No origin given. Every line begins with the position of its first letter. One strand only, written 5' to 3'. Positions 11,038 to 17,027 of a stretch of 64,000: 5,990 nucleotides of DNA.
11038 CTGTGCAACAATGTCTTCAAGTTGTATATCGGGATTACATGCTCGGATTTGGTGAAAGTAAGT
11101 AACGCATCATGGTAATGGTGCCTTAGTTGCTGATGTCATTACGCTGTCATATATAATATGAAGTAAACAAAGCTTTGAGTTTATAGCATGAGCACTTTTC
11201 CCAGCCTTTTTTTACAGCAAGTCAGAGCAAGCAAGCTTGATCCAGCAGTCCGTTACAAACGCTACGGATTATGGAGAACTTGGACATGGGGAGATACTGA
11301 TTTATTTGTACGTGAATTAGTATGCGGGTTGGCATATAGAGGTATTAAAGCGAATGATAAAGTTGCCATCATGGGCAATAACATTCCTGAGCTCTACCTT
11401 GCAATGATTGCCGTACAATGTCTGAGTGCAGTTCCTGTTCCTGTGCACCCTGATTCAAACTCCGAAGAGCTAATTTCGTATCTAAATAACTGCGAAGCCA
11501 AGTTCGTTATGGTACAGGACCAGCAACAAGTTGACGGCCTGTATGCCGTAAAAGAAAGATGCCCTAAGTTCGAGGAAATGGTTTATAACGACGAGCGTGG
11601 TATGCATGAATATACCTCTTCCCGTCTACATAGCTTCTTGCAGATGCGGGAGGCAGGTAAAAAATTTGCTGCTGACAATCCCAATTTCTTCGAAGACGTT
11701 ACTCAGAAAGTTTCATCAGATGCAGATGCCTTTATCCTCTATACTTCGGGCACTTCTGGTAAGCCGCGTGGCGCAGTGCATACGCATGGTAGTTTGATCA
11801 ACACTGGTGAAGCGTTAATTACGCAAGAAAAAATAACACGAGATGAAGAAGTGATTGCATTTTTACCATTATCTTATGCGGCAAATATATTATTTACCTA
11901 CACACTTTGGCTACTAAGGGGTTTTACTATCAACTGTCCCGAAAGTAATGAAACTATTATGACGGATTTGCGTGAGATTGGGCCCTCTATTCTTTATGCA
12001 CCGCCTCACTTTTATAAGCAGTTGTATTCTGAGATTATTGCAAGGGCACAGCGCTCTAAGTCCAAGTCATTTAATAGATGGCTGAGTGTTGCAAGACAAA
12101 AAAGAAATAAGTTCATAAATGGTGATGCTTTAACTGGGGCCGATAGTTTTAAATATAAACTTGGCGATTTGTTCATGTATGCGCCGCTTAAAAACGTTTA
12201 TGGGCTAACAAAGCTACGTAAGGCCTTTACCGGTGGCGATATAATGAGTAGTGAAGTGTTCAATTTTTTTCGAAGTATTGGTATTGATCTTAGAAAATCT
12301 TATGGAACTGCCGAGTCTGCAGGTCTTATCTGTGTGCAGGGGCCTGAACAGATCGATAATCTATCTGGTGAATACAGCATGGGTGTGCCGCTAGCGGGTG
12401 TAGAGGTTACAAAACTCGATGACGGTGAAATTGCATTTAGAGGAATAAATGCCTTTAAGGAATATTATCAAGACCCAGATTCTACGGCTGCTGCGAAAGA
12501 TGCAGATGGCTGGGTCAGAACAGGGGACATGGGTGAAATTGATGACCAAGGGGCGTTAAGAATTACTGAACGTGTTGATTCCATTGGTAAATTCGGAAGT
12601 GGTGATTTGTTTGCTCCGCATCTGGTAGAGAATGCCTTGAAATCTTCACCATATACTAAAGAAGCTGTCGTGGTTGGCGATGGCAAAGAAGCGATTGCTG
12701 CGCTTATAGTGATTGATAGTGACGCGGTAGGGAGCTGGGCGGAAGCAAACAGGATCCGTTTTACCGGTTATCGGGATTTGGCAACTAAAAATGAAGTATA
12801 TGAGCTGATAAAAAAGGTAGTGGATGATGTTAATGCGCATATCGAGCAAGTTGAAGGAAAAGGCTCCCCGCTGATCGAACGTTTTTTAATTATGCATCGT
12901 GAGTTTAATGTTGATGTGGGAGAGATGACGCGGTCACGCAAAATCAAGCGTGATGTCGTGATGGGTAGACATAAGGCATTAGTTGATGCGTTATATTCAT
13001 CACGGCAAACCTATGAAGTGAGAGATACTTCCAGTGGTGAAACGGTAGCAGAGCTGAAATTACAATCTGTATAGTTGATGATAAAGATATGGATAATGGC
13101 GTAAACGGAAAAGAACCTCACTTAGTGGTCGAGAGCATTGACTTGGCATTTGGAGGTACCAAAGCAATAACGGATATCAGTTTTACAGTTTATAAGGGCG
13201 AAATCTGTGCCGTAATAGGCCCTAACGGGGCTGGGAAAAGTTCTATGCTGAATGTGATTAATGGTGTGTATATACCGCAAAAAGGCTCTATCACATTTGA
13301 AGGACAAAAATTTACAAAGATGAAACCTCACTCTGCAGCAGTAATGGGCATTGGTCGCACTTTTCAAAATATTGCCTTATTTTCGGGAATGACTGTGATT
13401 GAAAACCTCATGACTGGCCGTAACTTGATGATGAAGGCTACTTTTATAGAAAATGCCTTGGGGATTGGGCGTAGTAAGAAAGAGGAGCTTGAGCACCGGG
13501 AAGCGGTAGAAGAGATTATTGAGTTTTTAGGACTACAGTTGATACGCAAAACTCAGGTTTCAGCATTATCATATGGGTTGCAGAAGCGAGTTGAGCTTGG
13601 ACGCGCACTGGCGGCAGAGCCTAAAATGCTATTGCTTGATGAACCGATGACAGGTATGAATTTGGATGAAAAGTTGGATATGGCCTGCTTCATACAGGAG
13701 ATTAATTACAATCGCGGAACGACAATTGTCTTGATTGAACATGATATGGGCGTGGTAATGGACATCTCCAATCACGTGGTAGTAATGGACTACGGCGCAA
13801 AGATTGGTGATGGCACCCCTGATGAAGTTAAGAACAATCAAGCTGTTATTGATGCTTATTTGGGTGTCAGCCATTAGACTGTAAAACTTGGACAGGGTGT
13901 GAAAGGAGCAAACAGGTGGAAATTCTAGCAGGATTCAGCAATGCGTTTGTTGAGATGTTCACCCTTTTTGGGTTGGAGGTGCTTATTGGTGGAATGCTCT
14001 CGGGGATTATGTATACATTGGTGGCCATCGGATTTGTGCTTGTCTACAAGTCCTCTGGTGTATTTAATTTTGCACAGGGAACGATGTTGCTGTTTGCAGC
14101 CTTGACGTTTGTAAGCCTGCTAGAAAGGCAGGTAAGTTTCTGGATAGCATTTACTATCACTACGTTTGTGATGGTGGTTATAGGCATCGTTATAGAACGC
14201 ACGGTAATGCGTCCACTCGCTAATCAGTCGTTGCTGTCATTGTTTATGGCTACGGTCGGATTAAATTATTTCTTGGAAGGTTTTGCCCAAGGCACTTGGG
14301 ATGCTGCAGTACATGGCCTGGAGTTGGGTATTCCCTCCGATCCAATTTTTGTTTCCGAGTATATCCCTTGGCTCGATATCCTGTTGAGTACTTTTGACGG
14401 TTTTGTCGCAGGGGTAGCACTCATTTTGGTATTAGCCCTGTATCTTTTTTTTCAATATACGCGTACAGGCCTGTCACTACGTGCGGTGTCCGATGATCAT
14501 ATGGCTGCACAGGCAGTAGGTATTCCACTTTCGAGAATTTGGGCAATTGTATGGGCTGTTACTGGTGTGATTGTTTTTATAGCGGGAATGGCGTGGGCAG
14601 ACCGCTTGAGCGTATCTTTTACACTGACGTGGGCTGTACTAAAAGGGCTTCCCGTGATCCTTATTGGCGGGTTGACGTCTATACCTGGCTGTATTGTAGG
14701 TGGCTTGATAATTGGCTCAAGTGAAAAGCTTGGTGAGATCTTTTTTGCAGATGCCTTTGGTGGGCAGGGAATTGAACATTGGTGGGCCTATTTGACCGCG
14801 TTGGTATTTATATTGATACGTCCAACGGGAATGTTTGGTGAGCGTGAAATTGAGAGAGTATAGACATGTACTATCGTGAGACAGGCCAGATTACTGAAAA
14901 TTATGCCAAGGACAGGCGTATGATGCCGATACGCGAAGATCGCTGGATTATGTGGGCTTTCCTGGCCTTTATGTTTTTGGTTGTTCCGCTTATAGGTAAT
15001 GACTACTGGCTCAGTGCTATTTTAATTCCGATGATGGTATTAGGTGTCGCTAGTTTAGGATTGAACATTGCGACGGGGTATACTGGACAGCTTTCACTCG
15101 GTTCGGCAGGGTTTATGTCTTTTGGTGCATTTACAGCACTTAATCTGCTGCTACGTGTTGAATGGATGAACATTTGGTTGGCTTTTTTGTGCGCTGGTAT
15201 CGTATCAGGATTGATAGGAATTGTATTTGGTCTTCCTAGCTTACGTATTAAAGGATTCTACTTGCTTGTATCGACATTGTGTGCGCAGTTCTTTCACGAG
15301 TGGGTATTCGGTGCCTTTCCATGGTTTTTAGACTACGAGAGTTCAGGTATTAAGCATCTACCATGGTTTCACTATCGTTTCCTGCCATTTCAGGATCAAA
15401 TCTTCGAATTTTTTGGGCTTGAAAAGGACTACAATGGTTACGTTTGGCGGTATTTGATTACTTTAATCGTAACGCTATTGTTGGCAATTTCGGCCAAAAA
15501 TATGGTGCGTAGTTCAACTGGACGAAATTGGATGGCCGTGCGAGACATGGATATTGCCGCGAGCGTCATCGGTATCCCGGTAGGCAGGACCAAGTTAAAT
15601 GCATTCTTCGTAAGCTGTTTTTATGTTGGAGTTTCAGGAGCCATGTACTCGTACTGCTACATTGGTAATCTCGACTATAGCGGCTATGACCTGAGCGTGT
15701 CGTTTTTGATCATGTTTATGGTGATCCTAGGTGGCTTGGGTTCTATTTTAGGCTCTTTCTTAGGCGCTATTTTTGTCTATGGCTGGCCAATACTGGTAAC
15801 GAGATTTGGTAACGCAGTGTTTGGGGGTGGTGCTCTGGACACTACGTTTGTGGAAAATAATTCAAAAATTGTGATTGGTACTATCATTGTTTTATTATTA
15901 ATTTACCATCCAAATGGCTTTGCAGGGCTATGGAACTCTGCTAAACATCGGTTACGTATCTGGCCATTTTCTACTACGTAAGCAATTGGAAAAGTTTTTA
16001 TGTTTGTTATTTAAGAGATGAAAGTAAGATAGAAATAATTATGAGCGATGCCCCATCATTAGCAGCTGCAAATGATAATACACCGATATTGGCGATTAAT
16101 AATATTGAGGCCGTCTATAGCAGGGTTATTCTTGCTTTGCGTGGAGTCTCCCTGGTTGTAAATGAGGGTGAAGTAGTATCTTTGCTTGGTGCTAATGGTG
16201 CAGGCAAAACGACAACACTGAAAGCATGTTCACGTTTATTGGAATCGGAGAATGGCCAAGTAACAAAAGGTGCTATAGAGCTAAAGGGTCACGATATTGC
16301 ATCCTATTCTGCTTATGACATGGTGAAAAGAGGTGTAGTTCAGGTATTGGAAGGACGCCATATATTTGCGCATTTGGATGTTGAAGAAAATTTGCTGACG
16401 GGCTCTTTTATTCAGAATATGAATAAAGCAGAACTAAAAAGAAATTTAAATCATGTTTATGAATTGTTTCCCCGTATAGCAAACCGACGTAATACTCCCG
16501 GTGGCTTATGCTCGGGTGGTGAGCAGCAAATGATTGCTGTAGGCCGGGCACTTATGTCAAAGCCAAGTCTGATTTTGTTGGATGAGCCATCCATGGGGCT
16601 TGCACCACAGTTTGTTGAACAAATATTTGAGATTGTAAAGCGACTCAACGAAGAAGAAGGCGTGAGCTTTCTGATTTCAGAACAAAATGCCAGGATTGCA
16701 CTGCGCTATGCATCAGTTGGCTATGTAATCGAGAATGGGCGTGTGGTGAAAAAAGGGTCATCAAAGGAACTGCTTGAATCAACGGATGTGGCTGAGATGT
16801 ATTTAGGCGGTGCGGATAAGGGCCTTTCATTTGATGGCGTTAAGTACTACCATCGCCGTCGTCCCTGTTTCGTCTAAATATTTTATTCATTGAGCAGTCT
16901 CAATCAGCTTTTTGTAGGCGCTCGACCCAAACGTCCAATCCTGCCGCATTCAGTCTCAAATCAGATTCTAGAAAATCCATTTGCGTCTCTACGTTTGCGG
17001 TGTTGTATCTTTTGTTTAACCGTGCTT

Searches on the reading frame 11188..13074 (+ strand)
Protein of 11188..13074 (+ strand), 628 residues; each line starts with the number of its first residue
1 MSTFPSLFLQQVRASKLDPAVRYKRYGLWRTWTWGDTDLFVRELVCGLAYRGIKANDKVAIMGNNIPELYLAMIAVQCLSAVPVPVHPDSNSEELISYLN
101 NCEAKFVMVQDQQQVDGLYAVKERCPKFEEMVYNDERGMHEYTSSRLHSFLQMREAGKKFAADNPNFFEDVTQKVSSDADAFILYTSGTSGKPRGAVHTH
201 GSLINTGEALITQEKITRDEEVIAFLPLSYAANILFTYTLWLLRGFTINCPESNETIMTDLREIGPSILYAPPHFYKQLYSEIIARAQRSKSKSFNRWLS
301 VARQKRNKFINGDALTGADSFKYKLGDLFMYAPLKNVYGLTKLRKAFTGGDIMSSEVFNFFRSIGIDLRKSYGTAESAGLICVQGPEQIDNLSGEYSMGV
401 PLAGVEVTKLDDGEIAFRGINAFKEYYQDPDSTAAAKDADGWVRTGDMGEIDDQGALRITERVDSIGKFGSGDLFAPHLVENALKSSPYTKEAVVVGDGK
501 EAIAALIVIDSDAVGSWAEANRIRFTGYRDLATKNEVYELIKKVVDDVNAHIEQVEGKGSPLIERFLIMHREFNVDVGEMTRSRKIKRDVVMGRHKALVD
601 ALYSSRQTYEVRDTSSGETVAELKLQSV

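Call 30: search_protein_families(library=ncbifam, proteins=[window:11188-13074:+], max_evalue=1e-10)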
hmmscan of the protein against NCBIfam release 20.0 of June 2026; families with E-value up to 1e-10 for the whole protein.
window:11188-13074:+ (628 aa): 71 families (the best 25 are shown)
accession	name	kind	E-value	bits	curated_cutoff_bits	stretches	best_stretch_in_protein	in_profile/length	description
NF038343.1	ligase_FadD11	exception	1.2e-68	232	950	1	13-605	9-583/585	fatty acid--CoA ligase FadD11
NF004837.0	PRK06187.1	subfamily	7.9e-50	169.6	476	2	3-287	9-282/531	long-chain-fatty-acid--CoA ligase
NF005801.1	PRK07656.1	equivalog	1.8e-41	142.3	657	2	331-497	269-436/500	FadD3 family acyl-CoA ligase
NF006182.0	PRK08316.1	subfamily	2.5e-39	135.1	663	2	30-276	35-271/523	fatty acyl-CoA synthetase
NF004114.0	PRK05605.1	equivalog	3.6e-36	124.6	766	1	407-515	404-524/575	long-chain-fatty-acid--CoA ligase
NF004758.0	PRK06087.1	equivalog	3.2e-35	121.5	736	2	335-501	297-470/548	medium-chain fatty-acid--CoA ligase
TIGR01923.1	menE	equivalog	5.7e-34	117.7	330.15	2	340-498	223-382/442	o-succinylbenzoate--CoA ligase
NF009232.0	PRK12582.1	subfamily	1.2e-33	116.3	777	2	368-610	380-620/624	acyl-CoA synthetase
NF052580.1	Str24CoAsynCasG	equivalog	1.3e-31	109.6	750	2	368-513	347-502/548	steroid-24-oyl-CoA synthetase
NF006181.0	PRK08314.1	subfamily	1.5e-30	106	705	1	46-230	64-256/563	long-chain-fatty-acid--CoA ligase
NF005676.0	PRK07470.1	equivalog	4.4e-30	104.8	774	2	30-234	44-234/544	acyl-CoA synthetase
NF004822.0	PRK06178.1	equivalog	1.2e-29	103.4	782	1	26-233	59-269/571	acyl-CoA synthetase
NF009233.0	PRK12583.1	subfamily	4.3e-29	101.3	832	2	403-507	390-497/558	fatty acid CoA ligase family protein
NF005947.1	PRK08008.1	equivalog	2.1e-28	99.2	651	2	351-510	299-471/518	crotonobetaine/carnitine-CoA ligase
NF052269.1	Staph_lig_FadD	equivalog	1.8e-27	95.9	650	1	341-513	265-446/499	long-chain-fatty-acid--CoA ligase FadD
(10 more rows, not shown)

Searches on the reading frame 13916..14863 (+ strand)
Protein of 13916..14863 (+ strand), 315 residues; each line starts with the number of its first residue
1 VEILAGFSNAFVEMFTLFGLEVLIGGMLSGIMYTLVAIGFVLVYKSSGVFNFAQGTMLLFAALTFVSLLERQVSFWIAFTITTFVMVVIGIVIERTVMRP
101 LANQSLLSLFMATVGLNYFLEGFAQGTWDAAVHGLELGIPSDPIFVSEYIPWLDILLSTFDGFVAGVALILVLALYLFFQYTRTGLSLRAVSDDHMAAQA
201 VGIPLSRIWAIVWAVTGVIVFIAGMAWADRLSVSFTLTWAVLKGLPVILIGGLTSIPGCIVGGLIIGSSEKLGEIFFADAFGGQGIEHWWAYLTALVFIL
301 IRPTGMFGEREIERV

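Call 30: search_protein_families(library=ncbifam, proteins=[window:13916-14863:+], max_evalue=1e-10)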
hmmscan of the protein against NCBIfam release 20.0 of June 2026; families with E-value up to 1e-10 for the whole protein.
window:13916-14863:+ (315 aa): 3 families
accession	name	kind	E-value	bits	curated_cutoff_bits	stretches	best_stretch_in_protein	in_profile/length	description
TIGR03409.1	urea_trans_UrtB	equivalog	2.6e-24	86.4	250.3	1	24-309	5-288/291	urea ABC transporter permease subunit UrtB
NF008011.0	PRK10740.1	equivalog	1.5e-21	77.4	379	1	17-315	6-308/308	high-affinity branched-chain amino acid ABC transporter permease LivH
TIGR03622.1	urea_t_UrtB_arc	equivalog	2.7e-14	53.2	374.25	1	33-308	14-278/284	urea ABC transporter, permease protein UrtB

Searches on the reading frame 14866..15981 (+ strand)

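Call 30: search_protein_families(library=ncbifam, proteins=[window:14866-15981:+], max_evalue=1e-10)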
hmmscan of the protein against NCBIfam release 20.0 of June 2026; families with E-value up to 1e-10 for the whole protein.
window:14866-15981:+ (371 aa): 1 family
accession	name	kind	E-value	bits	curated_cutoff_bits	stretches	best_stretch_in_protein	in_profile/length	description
NF008450.0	PRK11301.1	subfamily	8.1e-30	104.6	366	2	179-352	247-405/418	high-affinity branched-chain amino acid ABC transporter permease LivM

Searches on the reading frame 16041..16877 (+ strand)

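Call 31: search_protein_families(library=ncbifam, proteins=[window:16041-16877:+], max_evalue=1e-10)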
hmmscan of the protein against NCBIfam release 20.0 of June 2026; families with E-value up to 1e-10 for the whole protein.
window:16041-16877:+ (278 aa): 153 families (the best 25 are shown)
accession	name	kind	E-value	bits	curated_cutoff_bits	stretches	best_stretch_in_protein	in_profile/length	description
NF008626.0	PRK11614.1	equivalog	3.7e-65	219.7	441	1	16-257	5-237/237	high-affinity branched-chain amino acid ABC transporter ATP-binding protein LivF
TIGR03410.1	urea_trans_UrtE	equivalog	3.9e-56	190.1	285.8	1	17-250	1-224/230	urea ABC transporter ATP-binding subunit UrtE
TIGR04406.1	LPS_export_lptB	equivalog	2.9e-42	144.6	240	1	17-257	2-235/239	LPS export ABC transporter ATP-binding protein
TIGR01188.1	drrA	subfamily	3.6e-35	121.7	312.45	1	30-249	6-216/302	daunorubicin resistance ABC transporter, ATP-binding protein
TIGR02315.1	ABC_phnC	equivalog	1.7e-33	116.1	266.1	1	16-253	1-241/243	phosphonate ABC transporter ATP-binding protein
NF008144.0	PRK10895.1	equivalog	2.3e-32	112.4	381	1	33-257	19-237/241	LPS export ABC transporter ATP-binding protein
NF008449.1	PRK11300.1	equivalog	9.5e-31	107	362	1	15-257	4-254/255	high-affinity branched-chain amino acid ABC transporter ATP-binding protein LivG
TIGR03864.1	PQQ_ABC_ATP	hypoth_equivalog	1.2e-30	106.7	302.25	1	17-253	2-228/236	ABC transporter, ATP-binding subunit, PQQ-dependent alcohol dehydrogenase system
TIGR03265.1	PhnT2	equivalog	1.7e-29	103.2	457.7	1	15-247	3-225/353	putative 2-aminoethylphosphonate ABC transporter ATP-binding protein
NF006987.0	PRK09452.1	equivalog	4.7e-29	101.2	482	1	10-247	11-238/378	spermidine/putrescine ABC transporter ATP-binding protein PotA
TIGR00972.1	3a0107s01c2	equivalog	5e-29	101.4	343.2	1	17-249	2-235/248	phosphate ABC transporter ATP-binding protein PstB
TIGR03411.1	urea_trans_UrtD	equivalog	7e-29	101.2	304.1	1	16-256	2-241/242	urea ABC transporter ATP-binding protein UrtD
NF008338.0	PRK11124.1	equivalog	7.2e-29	101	369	1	18-246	4-230/242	arginine ABC transporter ATP-binding protein ArtP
TIGR02211.1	LolD_lipo_ex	equivalog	3.5e-28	98.6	307.75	1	30-235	18-219/221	lipoprotein-releasing ABC transporter ATP-binding protein LolD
NF043075.1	MMSYN1_0197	equivalog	3.8e-28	98.4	550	1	16-245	2-221/341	spermidine/putrescine ABC transporter ATP-binding protein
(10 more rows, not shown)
